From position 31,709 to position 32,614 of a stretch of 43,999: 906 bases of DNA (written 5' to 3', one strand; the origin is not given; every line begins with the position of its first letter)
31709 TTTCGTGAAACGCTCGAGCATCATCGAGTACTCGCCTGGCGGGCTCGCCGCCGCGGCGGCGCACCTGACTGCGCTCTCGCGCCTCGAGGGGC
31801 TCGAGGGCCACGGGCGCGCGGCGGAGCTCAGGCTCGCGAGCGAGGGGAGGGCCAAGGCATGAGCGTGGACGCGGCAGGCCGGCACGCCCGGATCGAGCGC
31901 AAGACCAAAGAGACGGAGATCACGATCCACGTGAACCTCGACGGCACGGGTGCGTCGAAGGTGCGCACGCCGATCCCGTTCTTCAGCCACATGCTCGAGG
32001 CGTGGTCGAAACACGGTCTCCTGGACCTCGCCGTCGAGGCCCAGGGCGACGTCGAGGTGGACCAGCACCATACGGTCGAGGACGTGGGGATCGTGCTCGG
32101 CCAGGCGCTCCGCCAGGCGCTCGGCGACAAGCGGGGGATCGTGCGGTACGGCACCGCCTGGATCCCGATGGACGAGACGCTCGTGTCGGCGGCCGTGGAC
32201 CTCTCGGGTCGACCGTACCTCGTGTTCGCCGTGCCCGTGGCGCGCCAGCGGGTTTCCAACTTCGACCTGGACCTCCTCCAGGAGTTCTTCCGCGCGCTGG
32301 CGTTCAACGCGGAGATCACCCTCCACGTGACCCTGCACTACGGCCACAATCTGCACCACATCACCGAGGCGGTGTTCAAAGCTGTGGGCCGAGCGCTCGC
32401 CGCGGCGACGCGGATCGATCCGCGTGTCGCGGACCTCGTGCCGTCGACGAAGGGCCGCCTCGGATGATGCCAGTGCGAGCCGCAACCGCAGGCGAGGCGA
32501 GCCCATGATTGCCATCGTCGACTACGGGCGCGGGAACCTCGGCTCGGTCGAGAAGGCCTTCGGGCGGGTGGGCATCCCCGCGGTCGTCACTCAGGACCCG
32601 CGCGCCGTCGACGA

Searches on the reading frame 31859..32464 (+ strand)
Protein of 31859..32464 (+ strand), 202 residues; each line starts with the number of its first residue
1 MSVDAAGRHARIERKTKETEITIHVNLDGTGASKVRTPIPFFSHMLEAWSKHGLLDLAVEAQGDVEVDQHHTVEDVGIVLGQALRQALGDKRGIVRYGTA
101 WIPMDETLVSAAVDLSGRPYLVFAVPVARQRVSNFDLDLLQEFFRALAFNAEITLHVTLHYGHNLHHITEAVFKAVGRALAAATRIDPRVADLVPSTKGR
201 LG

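Call 68: search_protein_families(library=ncbifam, proteins=[window:31859-32464:+])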
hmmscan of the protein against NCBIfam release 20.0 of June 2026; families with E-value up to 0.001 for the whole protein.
window:31859-32464:+ (202 aa): 13 families
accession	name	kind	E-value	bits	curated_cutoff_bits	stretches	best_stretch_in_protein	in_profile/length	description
NF002109.0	PRK00951.1-5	equivalog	2.2e-86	288.7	278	1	8-201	3-196/196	imidazoleglycerol-phosphate dehydratase HisB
NF002115.0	PRK00951.2-5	equivalog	2e-85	285.4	289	1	8-201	3-195/195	imidazoleglycerol-phosphate dehydratase HisB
NF002111.0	PRK00951.2-1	equivalog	5.7e-81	270.7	231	1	8-201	4-194/194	imidazoleglycerol-phosphate dehydratase HisB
NF002116.0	PRK00951.2-6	equivalog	1.7e-79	266.4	269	1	7-201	3-197/197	imidazoleglycerol-phosphate dehydratase HisB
NF002112.0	PRK00951.2-2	equivalog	3.6e-79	265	315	1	8-201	2-194/194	imidazoleglycerol-phosphate dehydratase HisB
NF002110.2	PRK00951.1-6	equivalog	9.7e-78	260.5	266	1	8-201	1-199/199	imidazoleglycerol-phosphate dehydratase HisB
NF002106.0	PRK00951.1-1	equivalog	4e-76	255.1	283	1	7-201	3-197/197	imidazoleglycerol-phosphate dehydratase HisB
NF002108.0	PRK00951.1-3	equivalog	2e-75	252.9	328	1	6-201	8-203/205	imidazoleglycerol-phosphate dehydratase HisB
NF002107.0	PRK00951.1-2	equivalog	6.1e-75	251.1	267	1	8-200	2-193/194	imidazoleglycerol-phosphate dehydratase HisB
NF002114.0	PRK00951.2-4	equivalog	1.2e-73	246.8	189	1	10-201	2-190/190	imidazoleglycerol-phosphate dehydratase HisB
NF003937.0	PRK05446.1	equivalog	8.6e-67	225.6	443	1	5-201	164-355/355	bifunctional histidinol-phosphatase/imidazoleglycerol-phosphate dehydratase HisB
NF002113.0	PRK00951.2-3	equivalog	2.7e-56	190.5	288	1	8-200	2-189/190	imidazoleglycerol-phosphate dehydratase HisB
NF010121.0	PRK13598.1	equivalog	8.8e-53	178.9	295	1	8-200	3-192/193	imidazoleglycerol-phosphate dehydratase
